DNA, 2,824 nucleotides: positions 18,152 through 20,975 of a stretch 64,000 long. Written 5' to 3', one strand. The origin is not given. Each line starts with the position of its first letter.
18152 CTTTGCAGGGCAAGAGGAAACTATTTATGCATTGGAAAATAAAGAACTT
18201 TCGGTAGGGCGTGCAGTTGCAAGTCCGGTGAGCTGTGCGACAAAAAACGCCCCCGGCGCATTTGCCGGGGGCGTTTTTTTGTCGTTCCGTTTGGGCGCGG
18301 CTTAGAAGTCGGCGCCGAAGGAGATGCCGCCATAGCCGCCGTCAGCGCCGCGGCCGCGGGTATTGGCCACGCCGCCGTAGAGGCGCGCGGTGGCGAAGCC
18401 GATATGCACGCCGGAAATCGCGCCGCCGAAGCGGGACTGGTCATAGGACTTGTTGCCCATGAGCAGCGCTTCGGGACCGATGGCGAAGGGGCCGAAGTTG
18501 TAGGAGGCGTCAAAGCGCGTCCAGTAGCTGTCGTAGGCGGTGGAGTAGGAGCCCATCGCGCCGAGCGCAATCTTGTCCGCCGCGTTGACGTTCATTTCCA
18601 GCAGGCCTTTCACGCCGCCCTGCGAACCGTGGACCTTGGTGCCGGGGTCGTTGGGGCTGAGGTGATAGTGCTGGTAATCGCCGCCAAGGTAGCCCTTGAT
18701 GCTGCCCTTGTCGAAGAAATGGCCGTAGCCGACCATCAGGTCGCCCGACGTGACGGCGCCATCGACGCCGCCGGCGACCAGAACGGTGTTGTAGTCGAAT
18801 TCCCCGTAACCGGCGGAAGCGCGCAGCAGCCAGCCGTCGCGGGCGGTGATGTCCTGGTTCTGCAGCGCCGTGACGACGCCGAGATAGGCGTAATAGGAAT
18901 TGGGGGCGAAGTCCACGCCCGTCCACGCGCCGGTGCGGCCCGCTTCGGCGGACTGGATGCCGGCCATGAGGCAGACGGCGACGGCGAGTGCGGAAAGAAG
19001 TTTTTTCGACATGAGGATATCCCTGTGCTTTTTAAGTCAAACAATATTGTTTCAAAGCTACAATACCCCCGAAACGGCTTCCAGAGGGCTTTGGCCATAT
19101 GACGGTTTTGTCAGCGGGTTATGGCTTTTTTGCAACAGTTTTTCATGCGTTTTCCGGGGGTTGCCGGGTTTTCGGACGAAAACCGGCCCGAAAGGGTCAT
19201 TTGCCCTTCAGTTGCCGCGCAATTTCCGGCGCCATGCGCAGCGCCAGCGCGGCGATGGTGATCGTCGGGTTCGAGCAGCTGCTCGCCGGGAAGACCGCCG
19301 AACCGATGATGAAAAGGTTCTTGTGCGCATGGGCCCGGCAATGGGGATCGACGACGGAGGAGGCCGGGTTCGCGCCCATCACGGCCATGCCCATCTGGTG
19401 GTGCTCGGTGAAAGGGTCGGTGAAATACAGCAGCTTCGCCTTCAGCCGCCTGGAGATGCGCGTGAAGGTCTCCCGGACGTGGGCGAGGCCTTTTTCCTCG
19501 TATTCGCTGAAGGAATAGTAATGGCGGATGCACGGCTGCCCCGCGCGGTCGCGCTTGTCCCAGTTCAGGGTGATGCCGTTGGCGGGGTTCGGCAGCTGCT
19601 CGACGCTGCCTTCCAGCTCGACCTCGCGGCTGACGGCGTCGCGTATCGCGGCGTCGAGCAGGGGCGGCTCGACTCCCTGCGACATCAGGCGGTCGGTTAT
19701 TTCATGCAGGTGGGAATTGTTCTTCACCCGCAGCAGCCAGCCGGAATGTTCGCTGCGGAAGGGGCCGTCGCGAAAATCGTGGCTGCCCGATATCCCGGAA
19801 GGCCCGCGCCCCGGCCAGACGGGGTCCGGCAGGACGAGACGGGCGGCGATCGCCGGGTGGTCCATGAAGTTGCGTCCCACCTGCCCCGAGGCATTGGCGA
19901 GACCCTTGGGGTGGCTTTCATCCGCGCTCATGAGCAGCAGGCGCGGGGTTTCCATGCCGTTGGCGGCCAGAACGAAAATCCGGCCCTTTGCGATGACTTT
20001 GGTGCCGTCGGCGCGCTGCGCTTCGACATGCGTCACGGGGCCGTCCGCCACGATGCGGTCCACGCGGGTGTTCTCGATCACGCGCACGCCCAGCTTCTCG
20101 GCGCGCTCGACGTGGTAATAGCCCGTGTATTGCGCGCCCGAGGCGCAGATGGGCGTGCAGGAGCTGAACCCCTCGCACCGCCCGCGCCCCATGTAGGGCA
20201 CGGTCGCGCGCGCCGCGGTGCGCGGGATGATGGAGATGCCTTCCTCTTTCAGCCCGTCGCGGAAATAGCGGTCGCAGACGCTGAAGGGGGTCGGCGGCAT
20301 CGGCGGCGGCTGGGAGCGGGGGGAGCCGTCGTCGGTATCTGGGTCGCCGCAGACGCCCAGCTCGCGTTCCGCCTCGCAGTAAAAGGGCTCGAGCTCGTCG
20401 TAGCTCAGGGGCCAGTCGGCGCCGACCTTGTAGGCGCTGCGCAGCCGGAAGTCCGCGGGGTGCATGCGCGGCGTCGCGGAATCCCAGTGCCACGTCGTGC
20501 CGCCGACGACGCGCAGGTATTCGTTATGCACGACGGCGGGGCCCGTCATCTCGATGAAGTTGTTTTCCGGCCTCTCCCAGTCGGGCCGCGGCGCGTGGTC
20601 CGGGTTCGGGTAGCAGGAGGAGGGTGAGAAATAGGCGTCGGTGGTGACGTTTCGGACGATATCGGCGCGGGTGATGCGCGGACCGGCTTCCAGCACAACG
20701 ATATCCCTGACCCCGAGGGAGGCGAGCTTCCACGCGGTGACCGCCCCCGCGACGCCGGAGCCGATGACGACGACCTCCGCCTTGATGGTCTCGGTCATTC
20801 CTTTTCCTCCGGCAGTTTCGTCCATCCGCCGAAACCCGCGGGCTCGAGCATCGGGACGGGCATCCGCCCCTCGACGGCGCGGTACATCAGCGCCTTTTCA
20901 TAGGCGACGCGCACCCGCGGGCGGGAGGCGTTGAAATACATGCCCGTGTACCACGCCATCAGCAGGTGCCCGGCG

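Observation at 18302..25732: Candidate new system: BcsB-less c-di-GMP glucan synthase coupled to a periplasmic flavo-dehydrogenase, a BcsS barrel and a divergent glucosidase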

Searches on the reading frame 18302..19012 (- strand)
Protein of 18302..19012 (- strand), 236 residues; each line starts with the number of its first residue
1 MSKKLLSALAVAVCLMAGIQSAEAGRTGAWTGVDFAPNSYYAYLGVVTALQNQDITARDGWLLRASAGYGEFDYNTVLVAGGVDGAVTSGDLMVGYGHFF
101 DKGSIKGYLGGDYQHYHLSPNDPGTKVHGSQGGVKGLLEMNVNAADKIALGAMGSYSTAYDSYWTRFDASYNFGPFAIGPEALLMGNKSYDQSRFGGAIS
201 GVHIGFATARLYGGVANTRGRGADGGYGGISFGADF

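Call 4: search_protein_families(library=pfam, proteins=[window:18305-19012:-], max_evalue=0.01)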
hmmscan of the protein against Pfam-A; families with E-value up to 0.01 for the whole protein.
seq(236 aa): 1 family
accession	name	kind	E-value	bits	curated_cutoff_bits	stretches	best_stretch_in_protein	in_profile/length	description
PF17036.11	CBP_BcsS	-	6.2e-36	124.5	24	1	29-234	2-205/207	Cellulose biosynthesis protein BcsS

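Call 5: search_protein_families(library=ncbifam, proteins=[window:18305-19012:-], max_evalue=0.01)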
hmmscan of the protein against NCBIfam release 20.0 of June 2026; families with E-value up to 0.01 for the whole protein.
seq(236 aa): 0 families

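Call 30: search_solved_structures(query=window:18302-19012:-, max_evalue=10)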
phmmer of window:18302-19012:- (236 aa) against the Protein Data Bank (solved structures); distinct sequences matched with E-value up to 10: 0.

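Call 41: predict_structure(alignment_id=A2)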
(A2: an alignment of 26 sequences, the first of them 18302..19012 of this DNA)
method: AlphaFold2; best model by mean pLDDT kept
length: 236 residues; sequences in the alignment: 26
mean_pLDDT: 90.7   pTM: 0.81
mean pLDDT of the five models: 90.7, 90.7, 90.3, 90.0, 89.8
residues with pLDDT >= 90: 184; 70-90: 27; 50-70: 18; < 50: 7
segments of 3 or more residues with pLDDT < 50: 19-23
pLDDT, mean of each block of 10 residues (from residue 1): 62 58 69 92 95 90 97 91 96 98 97 97 92 98 97 98 98 97 95 97 92 94 89 87
secondary structure, 60 per line:
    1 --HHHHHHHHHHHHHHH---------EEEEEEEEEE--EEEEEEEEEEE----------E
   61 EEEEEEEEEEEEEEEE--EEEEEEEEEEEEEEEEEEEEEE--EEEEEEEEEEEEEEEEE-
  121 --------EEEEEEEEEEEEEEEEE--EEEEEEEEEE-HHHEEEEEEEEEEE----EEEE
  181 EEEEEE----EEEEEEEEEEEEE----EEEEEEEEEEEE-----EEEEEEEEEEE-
elements in order: H3-17 E27-36 E39-49 E60-76 E79-100 E103-119 E129-145 E148-157 E162-172 E177-186 E191-203 E208-219 E225-235

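Call 46: fold_search(model_id=the predicted structure, library=pdb)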
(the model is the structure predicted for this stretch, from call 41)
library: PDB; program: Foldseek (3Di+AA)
matches with E <= 10: 795; with E <= 0.001: 59
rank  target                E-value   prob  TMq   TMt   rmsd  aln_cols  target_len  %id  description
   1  3aeh_A                2.9e-06  1.00  0.45  0.40  11.8       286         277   11  Integral membrane domain of autotransporter Hbp (released 2010-07-07)
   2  4fqe                  3.9e-06  1.00  0.49  0.64   5.4       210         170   11  KdgM porin (released 2013-06-26)
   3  4pr7_A                1.2e-05  1.00  0.46  0.60   6.2       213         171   11  KdgM porin in complex with disordered oligogalacturonate (released 2014-06-11)
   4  2wvp                  3.8e-05  1.00  0.44  0.41   9.2       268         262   12  Synthetically modified OmpG (released 2010-07-14)
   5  9a32_MODEL_1_A        4.0e-05  1.00  0.39  0.29  14.1       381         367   11  Model of E. coli OmpC by in-cell photo-crosslinking MS and deep learning (released 2023-02-24)
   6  2vdf                  4.4e-05  1.00  0.38  0.40  13.7       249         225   12  Structure of the OpcA adhesion from Neisseria meningitidis determined by crystallization from the cubic mesophase (released 2007-10-23)
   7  2f1c                  6.3e-05  1.00  0.52  0.49   6.9       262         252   13  Crystal structure of the monomeric porin OmpG (released 2006-06-27)
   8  2qom_A                7.3e-05  1.00  0.55  0.51   6.5       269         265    9  The crystal structure of the E.coli EspP autotransporter Beta-domain. (released 2007-11-13)
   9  2x9k                  7.3e-05  1.00  0.44  0.39   7.9       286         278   11  Structure of a E.coli porin (released 2011-01-26)
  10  2iwv_A                8.5e-05  1.00  0.45  0.40   8.1       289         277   11  Structure of the monomeric outer membrane porin OmpG in the open and closed conformation (released 2006-08-14)
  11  3kvn_X                1.0e-04  1.00  0.53  0.23   8.9       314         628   10  Crystal structure of the full-length autotransporter EstA from Pseudomonas aeruginosa (released 2010-01-26)
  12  3dwn_A                1.2e-04  1.00  0.43  0.27   9.4       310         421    8  Crystal structure of the long-chain fatty acid transporter FadL mutant A77E/S100R (released 2008-12-16)
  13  4ctd_A                1.2e-04  1.00  0.43  0.43   9.1       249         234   12  X-ray structure of an engineered OmpG loop6-deletion (released 2014-08-13)
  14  3kvn_A                1.3e-04  1.00  0.54  0.24   9.1       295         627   10  Crystal structure of the full-length autotransporter EstA from Pseudomonas aeruginosa (released 2010-01-26)
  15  9a2y_MODEL_1_A        1.3e-04  1.00  0.40  0.29  13.2       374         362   11  Model of E. coli OmpF by in-cell photo-crosslinking MS and deep learning (released 2023-02-24)
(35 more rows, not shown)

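Call 80: search_dna_similar(query=window:18302-19012:-, collection=plasmids, mode=protein, max_evalue=0.001, max_rows=25, rows=spread)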
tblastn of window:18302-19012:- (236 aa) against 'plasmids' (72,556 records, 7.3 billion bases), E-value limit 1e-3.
Records with a match: 1; places in all: 1; records where one place covers at least 80% of the query: 1.
Best place of each record, by identity: <60% 1.
By first word of the organism name: Acidithiobacillus 1.
By predicted mobility (MOB-suite, as given by PLSDB): non-mobilizable 1.
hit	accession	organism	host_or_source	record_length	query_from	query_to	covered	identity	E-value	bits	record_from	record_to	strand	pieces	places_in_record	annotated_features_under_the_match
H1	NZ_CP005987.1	Acidithiobacillus caldus ATCC 51756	-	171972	6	197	81%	26.9%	2e-4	49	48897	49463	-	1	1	bcsS: cellulose biosynthesis protein BcsS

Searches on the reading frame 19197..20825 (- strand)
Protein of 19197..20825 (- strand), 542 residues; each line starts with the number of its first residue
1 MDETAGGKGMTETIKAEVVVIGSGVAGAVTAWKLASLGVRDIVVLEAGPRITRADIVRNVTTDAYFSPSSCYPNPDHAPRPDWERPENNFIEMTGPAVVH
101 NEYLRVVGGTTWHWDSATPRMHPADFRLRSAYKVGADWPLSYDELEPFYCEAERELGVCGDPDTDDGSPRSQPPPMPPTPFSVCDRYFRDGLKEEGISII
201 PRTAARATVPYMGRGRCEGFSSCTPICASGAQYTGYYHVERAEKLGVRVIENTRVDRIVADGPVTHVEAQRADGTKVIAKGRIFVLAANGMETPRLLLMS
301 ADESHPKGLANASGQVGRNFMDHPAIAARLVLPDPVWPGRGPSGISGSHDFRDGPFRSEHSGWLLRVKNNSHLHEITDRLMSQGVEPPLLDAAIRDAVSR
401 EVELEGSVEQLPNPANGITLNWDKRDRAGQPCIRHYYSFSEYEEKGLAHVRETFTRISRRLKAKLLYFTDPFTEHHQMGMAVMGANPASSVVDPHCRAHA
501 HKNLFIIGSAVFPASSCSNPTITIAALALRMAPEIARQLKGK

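Call 4: search_protein_families(library=pfam, proteins=[window:19200-20825:-], max_evalue=0.01)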
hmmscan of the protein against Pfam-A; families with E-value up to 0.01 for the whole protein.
seq(542 aa): 8 families
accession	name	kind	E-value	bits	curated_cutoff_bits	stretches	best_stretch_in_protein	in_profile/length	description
PF05199.19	GMC_oxred_C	-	1.8e-19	71.2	24.6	1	412-528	1-139/139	GMC oxidoreductase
PF01266.30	DAO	-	2.1e-11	44.4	27.9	2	18-52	2-35/353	FAD dependent oxidoreductase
PF00732.25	GMC_oxred_N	-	1.7e-08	34.9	23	1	237-325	133-218/218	GMC oxidoreductase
PF00890.30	FAD_binding_2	-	7.5e-06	25.8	20.4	1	18-50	2-33/414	FAD binding domain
PF07992.20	Pyr_redox_2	-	8.5e-06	25.8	26.1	1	15-53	142-179/291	Pyridine nucleotide-disulphide oxidoreductase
PF00070.33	Pyr_redox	-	1.5e-05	25.8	22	0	239-269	47-79/82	Pyridine nucleotide-disulphide oxidoreductase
PF13450.12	NAD_binding_8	-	2.1e-05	25.1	21.9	1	20-51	1-31/68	NAD(P)-binding Rossmann-like domain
PF01494.25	FAD_binding_3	-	0.00035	20.3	22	1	16-45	2-31/349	FAD binding domain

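Call 5: search_protein_families(library=ncbifam, proteins=[window:19200-20825:-], max_evalue=0.01)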
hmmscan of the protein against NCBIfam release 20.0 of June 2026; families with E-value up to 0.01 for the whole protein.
seq(542 aa): 21 families
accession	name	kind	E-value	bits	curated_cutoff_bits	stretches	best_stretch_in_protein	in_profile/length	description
TIGR03970.1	mycofact_MftG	equivalog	4.4e-18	65.5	387.45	2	16-329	1-297/487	mycofactocin dehydrogenase MftG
TIGR02462.1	pyranose_ox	equivalog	3.3e-14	52.7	544.9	1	464-539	472-547/548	pyranose oxidase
NF058674.1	CholsOxChoxAB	equivalog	1.3e-13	50.3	850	1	467-531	465-528/535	cholesterol oxidase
NF002550.0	PRK02106.1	subfamily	1.1e-10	40.7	605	2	473-537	470-535/563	choline dehydrogenase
TIGR01810.1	betA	equivalog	6.8e-08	31.6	732.1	1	18-307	2-272/532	choline dehydrogenase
TIGR04542.1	GMC_mycofac_2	equivalog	1.9e-06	27.2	400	1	18-53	2-38/425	mycofactocin system GMC family oxidoreductase MftG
NF006130.0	PRK08274.1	equivalog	7e-06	25.1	369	1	238-298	138-199/467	FAD-dependent tricarballylate dehydrogenase TcuA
TIGR01813.1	flavo_cyto_c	subfamily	2.6e-05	23.1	285.45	1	17-48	1-32/444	flavocytochrome c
TIGR02485.1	CobZ_N-term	equivalog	9.5e-05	21.3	372.55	1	239-305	135-201/437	FAD-dependent tricarballylate dehydrogenase TcuA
NF041080.1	DGGGPL_reductase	equivalog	0.00018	20.5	580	0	17-45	3-30/447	digeranylgeranylglycerophospholipid reductase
NF007542.0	PRK10157.1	subfamily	0.0013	17.5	610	0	237-289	113-163/428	FAD-dependent oxidoreductase FixC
NF049967.1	QhpG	equivalog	0.0015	17.5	240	1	18-46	1-29/423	flavin-dependent monooxygenase QhpG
NF004829.0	PRK06183.1-3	subfamily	0.0018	17.1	390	0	12-49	5-41/520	bifunctional 3-(3-hydroxy-phenyl)propionate/3-hydroxycinnamic acid hydroxylase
TIGR02032.1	GG-red-SF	subfamily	0.0024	17.6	158.8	0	18-47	3-31/297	geranylgeranyl reductase family protein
NF001933.0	PRK00711.1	subfamily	0.0024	17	383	0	17-46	2-30/429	D-amino acid dehydrogenase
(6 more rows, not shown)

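Call 28: search_solved_structures(query=window:19197-20825:-, max_evalue=0.00001, show_alignments=1)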
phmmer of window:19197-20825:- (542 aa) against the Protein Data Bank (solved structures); distinct sequences matched with E-value up to 0.00001: 13.
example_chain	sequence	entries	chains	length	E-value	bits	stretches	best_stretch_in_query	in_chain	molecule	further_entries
6a2u_B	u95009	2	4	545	2e-124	419.6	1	11-538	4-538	Glucose dehydrogenase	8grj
8hdd_A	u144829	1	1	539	2.3e-124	419.4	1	11-537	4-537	Glucose dehydrogenase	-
7w2j_A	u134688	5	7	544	3.7e-106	359.4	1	11-540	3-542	Fructose dehydrogenase large subunit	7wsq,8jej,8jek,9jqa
8xcm_A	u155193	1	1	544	4.5e-106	359.1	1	11-540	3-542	Fructose dehydrogenase large subunit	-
8k6k_A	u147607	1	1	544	7.4e-106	358.4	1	11-540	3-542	Fructose dehydrogenase (N1146A) large subunit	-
8k6j_A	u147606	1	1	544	1.8e-105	357.1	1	11-540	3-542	Fructose dehydrogenase (H1147A) large subunit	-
8xcn_A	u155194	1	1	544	4.8e-105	355.7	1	11-540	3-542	Fructose dehydrogenase large subunit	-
9fl2_A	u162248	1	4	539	8.8e-18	67.6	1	246-537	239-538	pyranose oxidase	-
8qve_A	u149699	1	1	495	3.6e-12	49.1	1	423-540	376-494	Pyranose oxidase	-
7qf8_A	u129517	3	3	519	1.9e-10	43.4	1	418-539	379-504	GMC oxidoreductase family protein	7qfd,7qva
7dve_A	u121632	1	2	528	4.4e-08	35.6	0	425-539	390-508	6'''-hydroxyparomomycin C oxidase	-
4mif_A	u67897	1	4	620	2.5e-06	29.9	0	464-536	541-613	Pyranose 2-oxidase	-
4mig_A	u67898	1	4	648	2.6e-06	29.8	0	464-536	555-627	Pyranose 2-oxidase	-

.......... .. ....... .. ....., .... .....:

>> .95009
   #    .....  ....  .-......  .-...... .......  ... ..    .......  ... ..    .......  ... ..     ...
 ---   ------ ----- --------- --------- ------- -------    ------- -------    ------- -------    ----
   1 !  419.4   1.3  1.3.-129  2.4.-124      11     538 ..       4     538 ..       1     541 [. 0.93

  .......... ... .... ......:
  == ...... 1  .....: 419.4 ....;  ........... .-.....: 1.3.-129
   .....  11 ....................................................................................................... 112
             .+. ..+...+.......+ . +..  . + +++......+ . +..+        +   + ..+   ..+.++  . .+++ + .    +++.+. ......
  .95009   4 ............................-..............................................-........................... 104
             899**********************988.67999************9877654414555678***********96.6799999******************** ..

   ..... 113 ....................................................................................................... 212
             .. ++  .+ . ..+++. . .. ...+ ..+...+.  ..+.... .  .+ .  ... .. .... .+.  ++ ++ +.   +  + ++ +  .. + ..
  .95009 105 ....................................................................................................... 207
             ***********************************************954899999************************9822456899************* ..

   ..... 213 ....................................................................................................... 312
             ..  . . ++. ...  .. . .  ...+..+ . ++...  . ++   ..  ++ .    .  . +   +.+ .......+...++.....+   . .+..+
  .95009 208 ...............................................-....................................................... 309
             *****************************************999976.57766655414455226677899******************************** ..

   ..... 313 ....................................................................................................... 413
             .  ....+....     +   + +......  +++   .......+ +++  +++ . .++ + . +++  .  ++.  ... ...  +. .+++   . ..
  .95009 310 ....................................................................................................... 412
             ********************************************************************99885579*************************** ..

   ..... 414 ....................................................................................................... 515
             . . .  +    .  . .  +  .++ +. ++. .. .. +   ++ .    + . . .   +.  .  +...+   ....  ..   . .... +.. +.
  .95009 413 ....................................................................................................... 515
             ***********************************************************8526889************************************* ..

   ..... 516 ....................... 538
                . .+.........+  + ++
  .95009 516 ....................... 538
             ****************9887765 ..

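Call 51: find_related_loci(query=A3, collection=metagenome_contigs, flank=8000)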
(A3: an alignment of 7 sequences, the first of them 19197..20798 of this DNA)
Query A3 (533 aa) in metagenome_contigs; peptide patterns used: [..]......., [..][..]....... (x = any residue, [..] = any of these).
598 stretches matched a pattern (row limit reached: there are more); 352 encode a relative of the query (tblastn E <= 1e-3); the best 80 are kept; 80 distinct loci.
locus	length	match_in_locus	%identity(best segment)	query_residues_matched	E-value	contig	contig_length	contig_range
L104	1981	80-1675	46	3-530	0e+0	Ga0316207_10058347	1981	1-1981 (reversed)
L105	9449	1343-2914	42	5-528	8e-155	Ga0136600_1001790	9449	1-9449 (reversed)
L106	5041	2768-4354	49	4-530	3e-154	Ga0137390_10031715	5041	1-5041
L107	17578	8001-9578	44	7-531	3e-143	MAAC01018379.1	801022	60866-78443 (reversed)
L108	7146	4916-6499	43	7-531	1e-133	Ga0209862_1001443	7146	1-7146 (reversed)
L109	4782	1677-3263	42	6-531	5e-132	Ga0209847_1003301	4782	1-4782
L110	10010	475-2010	41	22-530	9e-126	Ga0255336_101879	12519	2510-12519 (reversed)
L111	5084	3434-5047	41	1-531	1e-126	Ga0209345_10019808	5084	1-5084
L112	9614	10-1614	41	1-529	7e-126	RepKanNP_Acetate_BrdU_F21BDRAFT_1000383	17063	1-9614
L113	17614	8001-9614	41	1-531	3e-125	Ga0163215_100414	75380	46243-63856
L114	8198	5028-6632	41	1-530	6e-125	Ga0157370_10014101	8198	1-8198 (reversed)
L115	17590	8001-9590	41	6-529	6e-125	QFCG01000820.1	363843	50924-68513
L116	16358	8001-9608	41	1-530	1e-124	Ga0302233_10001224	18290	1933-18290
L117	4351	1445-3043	42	1-530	2e-126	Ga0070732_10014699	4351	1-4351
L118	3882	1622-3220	41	1-530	1e-126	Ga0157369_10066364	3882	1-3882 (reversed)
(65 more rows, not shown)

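Call 59: search_protein_families(library=pfam, proteins=[L105:3025-4152:+, L105:4178-6094:-, L105:6091-6834:-, L105:6873-9149:+, L107:2551-3804:-, L107:4726-7290:-, L107:9574-10155:-, L107:10428-12590:+], max_evalue=0.001)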
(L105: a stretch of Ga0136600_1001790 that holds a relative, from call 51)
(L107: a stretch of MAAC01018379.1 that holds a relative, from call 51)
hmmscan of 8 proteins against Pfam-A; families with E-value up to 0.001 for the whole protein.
L105:3025-4152:+ (375 aa): 4 families
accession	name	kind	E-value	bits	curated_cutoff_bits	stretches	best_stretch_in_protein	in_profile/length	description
PF01370.27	Epimerase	-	6.6e-19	68.7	20.9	1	132-286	108-240/240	NAD dependent epimerase/dehydratase family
PF13610.12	DDE_Tnp_IS240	-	2e-17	64.1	27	1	83-124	2-43/139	DDE domain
PF16363.11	GDP_Man_Dehyd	-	7.6e-14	52.3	27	1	131-363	121-331/332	GDP-mannose 4,6 dehydratase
PF07993.18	NAD_binding_4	-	0.0005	19.8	20.1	1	125-212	121-206/258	Male sterility protein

L105:4178-6094:- (638 aa): 1 family
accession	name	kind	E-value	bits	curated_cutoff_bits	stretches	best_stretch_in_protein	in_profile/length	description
PF13231.12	PMT_2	-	0.00037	21.2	26.1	1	65-222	5-144/160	Dolichyl-phosphate-mannose-protein mannosyltransferase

L105:6091-6834:- (247 aa): 3 families
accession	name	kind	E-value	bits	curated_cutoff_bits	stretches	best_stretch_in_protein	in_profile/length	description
PF00535.33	Glycos_transf_2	-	5.5e-26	91.9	23.3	1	13-181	2-166/168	Glycosyl transferase family 2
PF13641.12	Glyco_tranf_2_3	-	3.8e-07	30.8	27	1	11-134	3-127/230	Glycosyltransferase like family 2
PF10111.15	Glyco_tranf_2_2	-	3e-05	24.1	27.3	1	13-123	2-111/276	Glycosyltransferase like family 2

L105:6873-9149:+ (758 aa): 5 families
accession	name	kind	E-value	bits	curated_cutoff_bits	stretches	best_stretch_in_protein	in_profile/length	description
PF13641.12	Glyco_tranf_2_3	-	1.7e-21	77.8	27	1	94-314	4-229/230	Glycosyltransferase like family 2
PF00535.33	Glycos_transf_2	-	2.6e-19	70.2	23.3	1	95-261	2-167/168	Glycosyl transferase family 2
PF13632.12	Glyco_trans_2_3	-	3.8e-19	69.7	27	1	170-376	1-183/198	Glycosyl transferase family group 2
PF03552.20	Cellulose_synt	-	3.8e-12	46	24.7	2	261-410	415-574/722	Cellulose synthase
PF13506.12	Glyco_transf_21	-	8.3e-08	32.3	21.7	1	148-313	11-173/174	Glycosyl transferase family 21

L107:2551-3804:- (417 aa): 2 families
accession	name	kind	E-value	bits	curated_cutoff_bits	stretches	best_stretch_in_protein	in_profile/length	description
PF05171.18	HemS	-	1.4e-82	274.4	24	2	95-219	2-126/128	Haemin-degrading HemS.ChuX domain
PF06228.19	ChuX_HutX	-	3.3e-58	195.8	25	2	90-217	1-134/134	Haem utilisation ChuX/HutX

L107:4726-7290:- (854 aa): 5 families
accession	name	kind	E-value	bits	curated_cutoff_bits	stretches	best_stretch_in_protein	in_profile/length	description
PF00535.33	Glycos_transf_2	-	2.2e-19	70.5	23.3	1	135-301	2-167/168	Glycosyl transferase family 2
PF13632.12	Glyco_trans_2_3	-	6.7e-17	62.4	27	1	211-422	2-192/198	Glycosyl transferase family group 2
PF13641.12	Glyco_tranf_2_3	-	8.2e-17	62.4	27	1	135-354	5-229/230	Glycosyltransferase like family 2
PF13506.12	Glyco_transf_21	-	3.5e-12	46.6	21.7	1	193-353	16-173/174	Glycosyl transferase family 21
PF03552.20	Cellulose_synt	-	2.4e-06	26.8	24.7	0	308-458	421-583/722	Cellulose synthase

L107:9574-10155:- (193 aa): 1 family
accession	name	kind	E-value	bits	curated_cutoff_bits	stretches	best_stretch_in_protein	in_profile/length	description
PF07310.19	PAS_5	-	7.1e-16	58.7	22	1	10-143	4-136/137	PAS domain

L107:10428-12590:+ (720 aa): 2 families
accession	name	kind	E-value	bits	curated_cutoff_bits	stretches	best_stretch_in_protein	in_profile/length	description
PF00593.30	TonB_dep_Rec_b-barrel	-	2.5e-42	146.7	27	1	255-686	13-436/436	TonB dependent receptor-like, beta-barrel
PF07715.20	Plug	-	1e-14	55.4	23.9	1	80-190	2-106/107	TonB-dependent Receptor Plug Domain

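Call 82: search_protein_families(library=ncbifam, proteins=[L105:3025-4152:+, L105:4178-6094:-], max_evalue=0.00001)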
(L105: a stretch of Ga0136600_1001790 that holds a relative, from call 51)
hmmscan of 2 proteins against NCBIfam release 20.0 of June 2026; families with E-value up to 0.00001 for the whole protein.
L105:3025-4152:+ (375 aa): 6 families
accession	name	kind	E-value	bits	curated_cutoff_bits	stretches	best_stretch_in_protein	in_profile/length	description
NF008872.0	PRK11908.1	equivalog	7.8e-58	196.2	294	1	127-373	106-340/349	bifunctional UDP-4-keto-pentose/UDP-xylose synthase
NF005998.1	PRK08125.1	equivalog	4.5e-43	147.6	777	1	127-368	420-649/649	bifunctional UDP-4-amino-4-deoxy-L-arabinose formyltransferase/UDP-glucuronic acid oxidase ArnA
NF033587.1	transpos_IS6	equivalog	2.3e-37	128.7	125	1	14-124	1-109/202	IS6 family transposase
NF047922.1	GDPFucSynFcl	equivalog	1.5e-10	41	500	1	174-373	125-306/308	GDP-L-fucose synthase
TIGR01181.1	dTDP_gluc_dehyt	equivalog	4e-09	36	365.1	1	180-372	148-315/321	dTDP-glucose 4,6-dehydratase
TIGR04180.1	EDH_00030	hypoth_equivalog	6e-08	32.1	475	1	176-305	139-256/297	NAD-dependent 4,6-dehydratase LegB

L105:4178-6094:- (638 aa): 0 families
